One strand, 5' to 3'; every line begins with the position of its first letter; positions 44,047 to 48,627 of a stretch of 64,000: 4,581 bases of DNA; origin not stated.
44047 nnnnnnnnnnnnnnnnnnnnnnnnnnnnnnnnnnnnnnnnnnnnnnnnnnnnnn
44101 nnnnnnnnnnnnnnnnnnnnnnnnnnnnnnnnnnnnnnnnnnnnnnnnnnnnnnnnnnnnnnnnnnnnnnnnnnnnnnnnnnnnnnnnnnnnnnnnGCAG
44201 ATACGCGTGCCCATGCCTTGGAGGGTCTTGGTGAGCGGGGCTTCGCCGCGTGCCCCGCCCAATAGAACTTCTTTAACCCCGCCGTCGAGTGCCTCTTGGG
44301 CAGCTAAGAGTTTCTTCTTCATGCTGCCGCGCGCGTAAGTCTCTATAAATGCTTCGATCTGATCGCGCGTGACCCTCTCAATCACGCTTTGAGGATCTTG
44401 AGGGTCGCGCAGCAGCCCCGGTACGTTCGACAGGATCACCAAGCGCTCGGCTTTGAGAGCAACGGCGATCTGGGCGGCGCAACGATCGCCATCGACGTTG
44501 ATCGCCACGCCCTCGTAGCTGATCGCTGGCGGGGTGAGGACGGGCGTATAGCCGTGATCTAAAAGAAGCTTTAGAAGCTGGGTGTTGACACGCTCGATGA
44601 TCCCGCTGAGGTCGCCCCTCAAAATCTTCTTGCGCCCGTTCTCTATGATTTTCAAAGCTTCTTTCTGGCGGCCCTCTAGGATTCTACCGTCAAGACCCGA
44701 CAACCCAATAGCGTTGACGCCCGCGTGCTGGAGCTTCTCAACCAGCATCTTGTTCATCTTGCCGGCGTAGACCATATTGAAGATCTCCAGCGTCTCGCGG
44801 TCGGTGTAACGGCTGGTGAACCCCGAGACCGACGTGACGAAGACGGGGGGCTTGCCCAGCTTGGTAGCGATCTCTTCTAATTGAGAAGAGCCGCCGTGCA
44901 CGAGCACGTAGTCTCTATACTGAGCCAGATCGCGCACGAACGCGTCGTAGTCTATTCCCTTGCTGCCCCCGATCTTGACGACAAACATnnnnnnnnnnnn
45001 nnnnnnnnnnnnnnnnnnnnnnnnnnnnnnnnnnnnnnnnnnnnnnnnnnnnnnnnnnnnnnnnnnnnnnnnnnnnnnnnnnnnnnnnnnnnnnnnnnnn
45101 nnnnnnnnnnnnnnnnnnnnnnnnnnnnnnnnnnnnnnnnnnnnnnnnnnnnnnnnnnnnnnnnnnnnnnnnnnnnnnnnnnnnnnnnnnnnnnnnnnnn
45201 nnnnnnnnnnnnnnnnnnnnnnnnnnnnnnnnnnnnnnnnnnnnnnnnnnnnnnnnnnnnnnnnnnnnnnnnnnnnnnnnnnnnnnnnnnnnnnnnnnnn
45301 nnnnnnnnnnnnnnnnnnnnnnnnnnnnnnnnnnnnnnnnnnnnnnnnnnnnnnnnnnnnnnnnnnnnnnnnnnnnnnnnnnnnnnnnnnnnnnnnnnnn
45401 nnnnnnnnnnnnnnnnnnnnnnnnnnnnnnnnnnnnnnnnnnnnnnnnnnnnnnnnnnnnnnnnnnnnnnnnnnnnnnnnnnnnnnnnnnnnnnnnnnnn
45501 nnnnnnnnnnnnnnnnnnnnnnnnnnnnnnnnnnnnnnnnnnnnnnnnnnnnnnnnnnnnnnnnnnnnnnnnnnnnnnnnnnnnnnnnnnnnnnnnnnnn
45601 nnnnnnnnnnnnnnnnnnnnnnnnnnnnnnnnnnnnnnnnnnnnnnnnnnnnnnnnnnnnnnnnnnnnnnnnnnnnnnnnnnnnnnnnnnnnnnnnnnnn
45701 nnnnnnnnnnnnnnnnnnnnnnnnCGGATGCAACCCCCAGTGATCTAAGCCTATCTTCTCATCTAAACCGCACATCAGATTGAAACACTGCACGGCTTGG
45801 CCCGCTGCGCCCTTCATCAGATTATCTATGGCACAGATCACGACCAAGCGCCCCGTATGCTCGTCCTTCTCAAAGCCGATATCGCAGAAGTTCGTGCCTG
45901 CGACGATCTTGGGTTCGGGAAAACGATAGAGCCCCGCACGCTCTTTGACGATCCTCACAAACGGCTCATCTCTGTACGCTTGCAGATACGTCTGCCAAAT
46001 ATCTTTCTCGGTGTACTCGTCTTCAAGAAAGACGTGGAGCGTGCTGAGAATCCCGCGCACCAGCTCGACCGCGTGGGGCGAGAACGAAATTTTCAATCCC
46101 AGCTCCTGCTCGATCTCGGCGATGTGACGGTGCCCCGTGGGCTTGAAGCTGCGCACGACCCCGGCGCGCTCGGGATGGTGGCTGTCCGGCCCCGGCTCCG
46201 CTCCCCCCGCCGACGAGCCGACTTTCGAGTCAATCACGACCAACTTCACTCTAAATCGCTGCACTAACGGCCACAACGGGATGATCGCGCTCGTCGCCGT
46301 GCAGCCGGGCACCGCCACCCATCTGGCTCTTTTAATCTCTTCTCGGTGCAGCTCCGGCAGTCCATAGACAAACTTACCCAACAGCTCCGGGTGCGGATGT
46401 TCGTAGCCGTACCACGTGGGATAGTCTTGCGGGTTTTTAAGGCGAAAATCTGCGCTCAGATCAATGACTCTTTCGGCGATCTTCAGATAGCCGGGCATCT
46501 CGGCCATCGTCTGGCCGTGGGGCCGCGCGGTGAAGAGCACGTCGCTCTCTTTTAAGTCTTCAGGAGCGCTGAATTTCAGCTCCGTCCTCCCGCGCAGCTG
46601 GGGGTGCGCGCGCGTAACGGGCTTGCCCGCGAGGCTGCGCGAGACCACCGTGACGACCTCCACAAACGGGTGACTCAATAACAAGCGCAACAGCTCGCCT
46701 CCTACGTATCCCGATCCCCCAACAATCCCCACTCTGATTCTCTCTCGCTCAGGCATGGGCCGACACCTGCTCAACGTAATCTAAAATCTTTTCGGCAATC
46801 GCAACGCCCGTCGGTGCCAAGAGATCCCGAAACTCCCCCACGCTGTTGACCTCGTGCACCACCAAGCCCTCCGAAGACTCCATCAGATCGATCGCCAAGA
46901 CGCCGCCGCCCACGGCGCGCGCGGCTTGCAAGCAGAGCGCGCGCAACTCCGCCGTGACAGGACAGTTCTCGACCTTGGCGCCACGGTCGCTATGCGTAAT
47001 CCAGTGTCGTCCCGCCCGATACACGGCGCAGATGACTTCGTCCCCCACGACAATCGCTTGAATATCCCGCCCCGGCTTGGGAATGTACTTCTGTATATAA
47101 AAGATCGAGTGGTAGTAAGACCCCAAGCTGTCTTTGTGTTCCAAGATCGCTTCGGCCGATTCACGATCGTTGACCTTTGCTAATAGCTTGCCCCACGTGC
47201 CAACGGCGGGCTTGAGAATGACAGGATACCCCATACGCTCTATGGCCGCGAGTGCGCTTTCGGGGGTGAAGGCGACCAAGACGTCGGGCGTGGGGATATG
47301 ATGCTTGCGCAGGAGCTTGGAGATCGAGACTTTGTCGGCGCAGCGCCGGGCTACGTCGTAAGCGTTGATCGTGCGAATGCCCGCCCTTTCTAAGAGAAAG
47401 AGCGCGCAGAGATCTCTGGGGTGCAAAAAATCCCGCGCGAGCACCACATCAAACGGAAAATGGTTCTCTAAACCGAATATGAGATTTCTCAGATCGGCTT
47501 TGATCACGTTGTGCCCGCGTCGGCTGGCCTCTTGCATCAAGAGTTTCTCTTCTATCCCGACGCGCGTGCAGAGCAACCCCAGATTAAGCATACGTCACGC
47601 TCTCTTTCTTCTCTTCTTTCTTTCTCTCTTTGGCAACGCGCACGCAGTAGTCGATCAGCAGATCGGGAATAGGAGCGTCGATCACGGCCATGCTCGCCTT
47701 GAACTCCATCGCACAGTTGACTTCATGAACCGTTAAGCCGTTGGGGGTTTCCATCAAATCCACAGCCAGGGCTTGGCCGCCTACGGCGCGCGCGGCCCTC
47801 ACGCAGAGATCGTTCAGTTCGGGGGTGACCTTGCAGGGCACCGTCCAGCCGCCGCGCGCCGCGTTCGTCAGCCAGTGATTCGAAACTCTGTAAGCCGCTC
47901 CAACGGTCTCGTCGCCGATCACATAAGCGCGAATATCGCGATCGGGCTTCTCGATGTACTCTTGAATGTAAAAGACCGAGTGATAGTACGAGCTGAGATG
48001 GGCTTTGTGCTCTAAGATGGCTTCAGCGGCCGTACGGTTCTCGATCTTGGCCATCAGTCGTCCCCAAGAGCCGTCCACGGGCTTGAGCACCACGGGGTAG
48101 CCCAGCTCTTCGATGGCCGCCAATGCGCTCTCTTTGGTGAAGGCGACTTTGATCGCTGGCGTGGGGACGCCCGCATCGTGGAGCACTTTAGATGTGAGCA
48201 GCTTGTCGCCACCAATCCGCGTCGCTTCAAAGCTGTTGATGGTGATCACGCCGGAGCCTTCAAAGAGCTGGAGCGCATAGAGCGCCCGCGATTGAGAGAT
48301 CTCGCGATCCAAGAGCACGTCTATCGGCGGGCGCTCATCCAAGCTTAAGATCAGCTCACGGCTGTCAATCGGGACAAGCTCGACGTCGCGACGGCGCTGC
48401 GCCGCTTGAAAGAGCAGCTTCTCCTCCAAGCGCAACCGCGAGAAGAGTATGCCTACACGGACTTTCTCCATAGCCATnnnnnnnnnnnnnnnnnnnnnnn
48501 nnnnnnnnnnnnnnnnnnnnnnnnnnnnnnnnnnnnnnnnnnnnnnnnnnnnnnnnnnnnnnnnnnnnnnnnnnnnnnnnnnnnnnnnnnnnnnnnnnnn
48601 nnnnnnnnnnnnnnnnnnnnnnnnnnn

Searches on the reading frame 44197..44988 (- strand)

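Call 13: search_protein_families(library=pfam, proteins=[window:44197-44988:-], max_evalue=0.00001)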
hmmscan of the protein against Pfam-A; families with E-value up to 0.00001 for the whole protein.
window:44197-44988:- (264 aa): 1 family
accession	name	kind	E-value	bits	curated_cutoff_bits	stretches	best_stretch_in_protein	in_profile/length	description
PF00696.33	AA_kinase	-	7.2e-40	137.6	24.9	1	2-242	3-231/234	Amino acid kinase family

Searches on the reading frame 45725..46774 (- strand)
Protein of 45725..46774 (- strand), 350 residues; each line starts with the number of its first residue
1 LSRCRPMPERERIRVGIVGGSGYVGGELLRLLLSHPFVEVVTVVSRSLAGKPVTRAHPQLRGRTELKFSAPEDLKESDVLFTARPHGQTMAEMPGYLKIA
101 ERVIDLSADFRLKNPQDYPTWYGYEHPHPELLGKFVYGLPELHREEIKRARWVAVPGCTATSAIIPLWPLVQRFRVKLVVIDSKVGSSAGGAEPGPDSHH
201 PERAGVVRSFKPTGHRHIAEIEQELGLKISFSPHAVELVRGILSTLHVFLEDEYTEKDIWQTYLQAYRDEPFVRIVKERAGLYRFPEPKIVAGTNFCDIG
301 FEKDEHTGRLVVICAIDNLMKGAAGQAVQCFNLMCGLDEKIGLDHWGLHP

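Call 13: search_protein_families(library=pfam, proteins=[window:45725-46774:-], max_evalue=0.00001)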
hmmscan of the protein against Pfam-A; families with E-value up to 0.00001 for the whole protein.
window:45725-46774:- (350 aa): 3 families
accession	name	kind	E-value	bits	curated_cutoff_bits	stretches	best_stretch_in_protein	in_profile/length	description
PF22698.1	Semialdhyde_dhC_1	-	3.6e-46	157.4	27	1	158-318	1-165/165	Semialdehyde dehydrogenase, dimerisation domain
PF01118.30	Semialdhyde_dh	-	2.2e-31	109.2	26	1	14-149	1-120/121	Semialdehyde dehydrogenase, NAD binding domain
PF02774.23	Semialdhyde_dhC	-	1.3e-15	58.4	26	1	167-321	1-184/184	Semialdehyde dehydrogenase, dimerisation domain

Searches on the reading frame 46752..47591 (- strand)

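Call 13: search_protein_families(library=pfam, proteins=[window:46752-47591:-], max_evalue=0.00001)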
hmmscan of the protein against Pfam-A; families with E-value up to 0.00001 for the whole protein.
window:46752-47591:- (280 aa): 4 families
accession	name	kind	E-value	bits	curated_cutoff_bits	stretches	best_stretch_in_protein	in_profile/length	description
PF08443.16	RimK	-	2.6e-27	96.1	21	1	85-273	2-188/188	RimK-like ATP-grasp domain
PF22626.3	LysX_preATP_grasp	-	8.1e-14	52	27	1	4-82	1-83/84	LysX preATP-grasp domain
PF02786.22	CPSase_L_D2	-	5.7e-08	33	19.8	1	86-211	1-129/211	Carbamoyl-phosphate synthase L chain, ATP binding domain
PF02655.19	ATP-grasp_3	-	3.3e-06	27.7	23.2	1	84-250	1-155/160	ATP-grasp domain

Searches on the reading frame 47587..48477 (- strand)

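Call 13: search_protein_families(library=pfam, proteins=[window:47587-48477:-], max_evalue=0.00001)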
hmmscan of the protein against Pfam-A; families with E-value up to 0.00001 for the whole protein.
window:47587-48477:- (297 aa): 5 families
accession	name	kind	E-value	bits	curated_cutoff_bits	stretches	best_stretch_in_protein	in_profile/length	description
PF08443.16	RimK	-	2.5e-25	89.6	21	1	91-264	3-174/188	RimK-like ATP-grasp domain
PF22626.3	LysX_preATP_grasp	-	5.1e-19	68.6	27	1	8-87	1-83/84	LysX preATP-grasp domain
PF02655.19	ATP-grasp_3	-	4.7e-07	30.5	23.2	1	90-254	2-154/160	ATP-grasp domain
PF02786.22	CPSase_L_D2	-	7.7e-07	29.3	19.8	1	91-191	1-104/211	Carbamoyl-phosphate synthase L chain, ATP binding domain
PF13549.11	ATP-grasp_5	-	9.8e-06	25.5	27.6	0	95-134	15-54/221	ATP-grasp domain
